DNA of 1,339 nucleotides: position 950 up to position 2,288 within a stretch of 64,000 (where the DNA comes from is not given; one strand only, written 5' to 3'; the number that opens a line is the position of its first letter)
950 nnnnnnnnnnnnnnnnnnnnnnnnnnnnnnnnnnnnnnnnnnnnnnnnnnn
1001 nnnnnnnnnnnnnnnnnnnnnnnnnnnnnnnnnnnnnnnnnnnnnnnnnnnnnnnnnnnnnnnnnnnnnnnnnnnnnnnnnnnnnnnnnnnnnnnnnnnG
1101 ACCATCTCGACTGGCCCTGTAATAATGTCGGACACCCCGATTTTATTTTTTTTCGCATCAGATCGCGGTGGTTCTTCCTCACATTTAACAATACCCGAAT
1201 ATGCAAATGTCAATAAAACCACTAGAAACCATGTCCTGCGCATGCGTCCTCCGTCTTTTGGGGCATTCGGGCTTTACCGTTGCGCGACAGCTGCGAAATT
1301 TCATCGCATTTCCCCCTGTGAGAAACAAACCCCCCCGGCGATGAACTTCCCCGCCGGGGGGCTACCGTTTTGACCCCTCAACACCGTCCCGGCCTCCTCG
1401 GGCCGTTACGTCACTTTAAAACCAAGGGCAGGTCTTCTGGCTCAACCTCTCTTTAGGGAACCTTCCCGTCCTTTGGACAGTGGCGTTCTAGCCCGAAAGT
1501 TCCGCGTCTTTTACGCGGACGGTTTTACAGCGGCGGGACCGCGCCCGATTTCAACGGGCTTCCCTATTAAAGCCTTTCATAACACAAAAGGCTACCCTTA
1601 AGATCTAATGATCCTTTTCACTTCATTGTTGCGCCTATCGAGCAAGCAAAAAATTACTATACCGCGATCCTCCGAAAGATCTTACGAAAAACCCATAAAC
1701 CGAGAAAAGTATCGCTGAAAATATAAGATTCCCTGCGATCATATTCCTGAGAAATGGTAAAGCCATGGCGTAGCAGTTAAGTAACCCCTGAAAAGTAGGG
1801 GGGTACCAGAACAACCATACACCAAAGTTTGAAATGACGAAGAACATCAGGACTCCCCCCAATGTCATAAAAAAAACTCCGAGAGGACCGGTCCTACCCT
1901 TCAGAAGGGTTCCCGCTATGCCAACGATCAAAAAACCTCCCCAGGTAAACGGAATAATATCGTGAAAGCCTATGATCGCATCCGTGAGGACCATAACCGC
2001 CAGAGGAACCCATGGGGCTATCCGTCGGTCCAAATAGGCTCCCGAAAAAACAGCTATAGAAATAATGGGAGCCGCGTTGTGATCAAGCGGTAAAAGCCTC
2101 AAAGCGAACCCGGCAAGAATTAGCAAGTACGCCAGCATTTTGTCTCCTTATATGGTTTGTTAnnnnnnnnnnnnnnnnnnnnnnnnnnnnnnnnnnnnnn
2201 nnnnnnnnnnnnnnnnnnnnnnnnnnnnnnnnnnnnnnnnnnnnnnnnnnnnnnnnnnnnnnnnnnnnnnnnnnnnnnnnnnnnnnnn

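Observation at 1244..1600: Complete adenosylcobalamin riboswitch plus terminator controlling a TonB-dependent receptor that the ORF track missed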

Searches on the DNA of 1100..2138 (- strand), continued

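Call 83: search_with_rna_model(model_id=R1, sources=[window, L009, L010, L011, L012, L013, L014, L015, L016, L017, L018, L019, L020, L021, L022, L023, L024, L025, L026, L027, L028, L029, L030, L031, L032, L033, L034, L035, L036, L037, L038, L039, L040, L041, L042, L043, L044, L045, L046, L047, L048, L049, L050, L051, L052, L053, L054, L055, L056, L057, L058, L059, L060, L061, L062, L063, L064, L065, L066, L067, L068, L069, L070, L071, L072, L073, L074, L075, L076, L077, L078, L079, L080, L081, L082, L083, L084, L085, L086, L087, L088, L089, L091, L092, L093, L096, L097], max_evalue=1, make_alignment=true)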
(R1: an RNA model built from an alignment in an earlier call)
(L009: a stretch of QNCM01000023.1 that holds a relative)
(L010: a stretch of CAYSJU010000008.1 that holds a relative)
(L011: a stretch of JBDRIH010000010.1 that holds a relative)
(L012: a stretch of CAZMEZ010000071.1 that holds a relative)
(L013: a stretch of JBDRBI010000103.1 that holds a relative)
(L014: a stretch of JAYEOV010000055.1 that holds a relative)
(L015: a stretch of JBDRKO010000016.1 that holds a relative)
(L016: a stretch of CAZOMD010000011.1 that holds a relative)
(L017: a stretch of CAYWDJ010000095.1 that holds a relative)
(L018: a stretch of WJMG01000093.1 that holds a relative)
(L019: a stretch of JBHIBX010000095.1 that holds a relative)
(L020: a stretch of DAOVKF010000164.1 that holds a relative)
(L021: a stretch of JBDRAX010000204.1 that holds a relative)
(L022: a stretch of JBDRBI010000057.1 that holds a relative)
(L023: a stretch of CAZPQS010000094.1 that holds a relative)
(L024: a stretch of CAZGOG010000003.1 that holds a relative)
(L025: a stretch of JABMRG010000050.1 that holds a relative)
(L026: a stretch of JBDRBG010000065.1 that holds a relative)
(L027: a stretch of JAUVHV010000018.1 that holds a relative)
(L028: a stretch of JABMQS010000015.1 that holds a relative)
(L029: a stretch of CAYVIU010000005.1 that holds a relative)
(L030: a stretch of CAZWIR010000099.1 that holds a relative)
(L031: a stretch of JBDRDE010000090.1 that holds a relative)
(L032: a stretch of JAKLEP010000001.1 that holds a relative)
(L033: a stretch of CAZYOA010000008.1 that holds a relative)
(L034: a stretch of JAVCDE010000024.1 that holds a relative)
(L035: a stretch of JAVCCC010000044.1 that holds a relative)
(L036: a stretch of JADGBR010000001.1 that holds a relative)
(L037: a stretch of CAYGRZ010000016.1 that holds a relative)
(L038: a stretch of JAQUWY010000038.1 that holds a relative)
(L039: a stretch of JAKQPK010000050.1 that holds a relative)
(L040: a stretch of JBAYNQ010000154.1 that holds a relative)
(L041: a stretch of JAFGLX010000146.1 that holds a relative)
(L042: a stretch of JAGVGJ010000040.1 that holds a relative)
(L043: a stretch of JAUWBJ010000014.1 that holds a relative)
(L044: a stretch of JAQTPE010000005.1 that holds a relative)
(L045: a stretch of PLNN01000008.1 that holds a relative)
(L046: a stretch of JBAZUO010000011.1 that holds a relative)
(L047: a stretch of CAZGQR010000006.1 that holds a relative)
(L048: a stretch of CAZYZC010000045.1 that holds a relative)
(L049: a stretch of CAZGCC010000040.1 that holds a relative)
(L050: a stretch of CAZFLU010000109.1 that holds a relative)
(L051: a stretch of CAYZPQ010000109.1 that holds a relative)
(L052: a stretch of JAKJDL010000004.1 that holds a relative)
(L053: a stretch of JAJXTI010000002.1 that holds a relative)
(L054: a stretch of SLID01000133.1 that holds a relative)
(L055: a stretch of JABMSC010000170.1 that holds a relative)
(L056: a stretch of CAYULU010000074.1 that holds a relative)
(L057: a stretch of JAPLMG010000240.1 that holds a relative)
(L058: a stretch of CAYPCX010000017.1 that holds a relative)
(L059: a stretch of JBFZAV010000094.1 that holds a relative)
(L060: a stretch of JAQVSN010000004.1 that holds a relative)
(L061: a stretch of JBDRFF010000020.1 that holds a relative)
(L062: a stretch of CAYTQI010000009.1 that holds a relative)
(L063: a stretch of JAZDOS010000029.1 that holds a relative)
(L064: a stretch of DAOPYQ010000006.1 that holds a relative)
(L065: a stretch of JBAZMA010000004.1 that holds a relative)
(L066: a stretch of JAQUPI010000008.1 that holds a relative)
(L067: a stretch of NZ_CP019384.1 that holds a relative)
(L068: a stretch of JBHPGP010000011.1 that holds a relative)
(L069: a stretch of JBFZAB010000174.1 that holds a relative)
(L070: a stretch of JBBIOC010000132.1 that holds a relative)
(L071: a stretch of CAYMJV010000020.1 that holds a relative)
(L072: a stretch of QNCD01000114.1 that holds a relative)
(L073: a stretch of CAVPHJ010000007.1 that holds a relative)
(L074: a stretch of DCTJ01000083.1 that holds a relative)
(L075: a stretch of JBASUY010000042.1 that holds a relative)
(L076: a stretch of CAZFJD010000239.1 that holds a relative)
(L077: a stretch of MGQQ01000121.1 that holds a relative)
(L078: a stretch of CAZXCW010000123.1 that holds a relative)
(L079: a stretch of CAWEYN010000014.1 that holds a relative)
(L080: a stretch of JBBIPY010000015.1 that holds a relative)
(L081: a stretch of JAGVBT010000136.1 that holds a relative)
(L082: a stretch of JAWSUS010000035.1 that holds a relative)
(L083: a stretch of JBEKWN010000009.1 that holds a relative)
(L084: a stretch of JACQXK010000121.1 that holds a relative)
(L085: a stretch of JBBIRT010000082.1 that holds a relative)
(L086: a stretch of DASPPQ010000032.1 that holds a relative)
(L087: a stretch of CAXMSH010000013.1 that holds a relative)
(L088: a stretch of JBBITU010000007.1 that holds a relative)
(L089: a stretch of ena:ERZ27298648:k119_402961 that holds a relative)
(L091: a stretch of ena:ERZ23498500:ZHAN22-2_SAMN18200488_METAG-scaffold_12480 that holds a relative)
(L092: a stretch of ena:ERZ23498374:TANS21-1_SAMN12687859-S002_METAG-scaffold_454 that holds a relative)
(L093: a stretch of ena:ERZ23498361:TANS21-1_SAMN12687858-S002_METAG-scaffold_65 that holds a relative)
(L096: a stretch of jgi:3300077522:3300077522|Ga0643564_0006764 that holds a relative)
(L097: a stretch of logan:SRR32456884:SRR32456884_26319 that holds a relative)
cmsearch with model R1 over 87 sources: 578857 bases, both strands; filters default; matches with E-value up to 1: 43.
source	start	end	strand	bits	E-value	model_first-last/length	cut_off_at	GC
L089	2913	3019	+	128.5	4.2e-29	1-107/107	no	0.5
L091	2913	3019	+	122.1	1.6e-27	1-107/107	no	0.49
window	1225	1330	-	118.6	1.2e-26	1-107/107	no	0.54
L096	1414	1519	+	118.2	1.5e-26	1-107/107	no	0.51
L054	2363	2468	+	118.1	1.5e-26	1-107/107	no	0.54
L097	1408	1519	+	103.5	6.6e-23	1-107/107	no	0.51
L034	2230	2340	+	45.3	1.7e-08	1-107/107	no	0.36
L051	1934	2046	+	41.3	1.8e-07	1-107/107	no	0.48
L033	2211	2315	+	33.2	1.8e-05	1-107/107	no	0.35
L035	2018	2121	+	32.2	3.1e-05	1-107/107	no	0.38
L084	2128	2211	+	28.6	0.00024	1-107/107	no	0.42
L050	2077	2168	+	25.9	0.0011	1-107/107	no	0.5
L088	2048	2182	+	25.6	0.0014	1-107/107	no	0.44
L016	2218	2324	+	24.1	0.0032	1-107/107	no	0.5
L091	2603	2712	+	22.7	0.0072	1-107/107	no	0.51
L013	2139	2241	+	21.6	0.013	1-107/107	no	0.57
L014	1790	1879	+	21.2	0.017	1-107/107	no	0.56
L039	2139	2340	+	21.1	0.018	1-107/107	no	0.49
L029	2123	2222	+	21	0.018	1-107/107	no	0.54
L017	2205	2285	+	20.3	0.027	1-107/107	no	0.53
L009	2174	2259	+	20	0.034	1-107/107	no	0.55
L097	1008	1094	+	19.5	0.044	1-107/107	no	0.59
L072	965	1059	+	19.4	0.045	1-107/107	no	0.51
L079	2052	2162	+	19.2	0.052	1-107/107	no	0.5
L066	2343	2391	+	18.8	0.065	18-69/107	no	0.63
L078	2182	2238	+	18.3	0.089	16-71/107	no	0.56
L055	1885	1963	+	18.1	0.098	1-107/107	no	0.58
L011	2225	2296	+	17.7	0.12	1-107/107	no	0.54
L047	2091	2182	+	17.6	0.13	1-107/107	no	0.51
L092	2734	2817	+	17.4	0.14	1-107/107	no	0.48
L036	2194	2276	+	17.4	0.14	1-107/107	no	0.54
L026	1036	1124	+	17.2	0.16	1-107/107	no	0.46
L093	2727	2816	+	17.2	0.16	1-107/107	no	0.51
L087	2137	2191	+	17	0.19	17-70/107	no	0.56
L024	2106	2189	+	16.9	0.2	1-107/107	no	0.48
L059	2106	2187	+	16.3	0.27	1-107/107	no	0.46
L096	1094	1192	+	16.2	0.28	1-107/107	no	0.53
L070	89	220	+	15.8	0.36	1-107/107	no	0.48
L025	14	60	+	15.2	0.52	19-68/107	no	0.57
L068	2151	2234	+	15.1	0.54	1-107/107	no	0.54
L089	2603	2710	+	14.9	0.6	1-107/107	no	0.51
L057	4870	4957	+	14.6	0.73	1-107/107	no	0.45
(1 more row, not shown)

Alignment A8: 43 matches aligned to the model, 268 columns, each read 5' to 3' on its own strand. Consensus structure (alignment columns), stored with it:
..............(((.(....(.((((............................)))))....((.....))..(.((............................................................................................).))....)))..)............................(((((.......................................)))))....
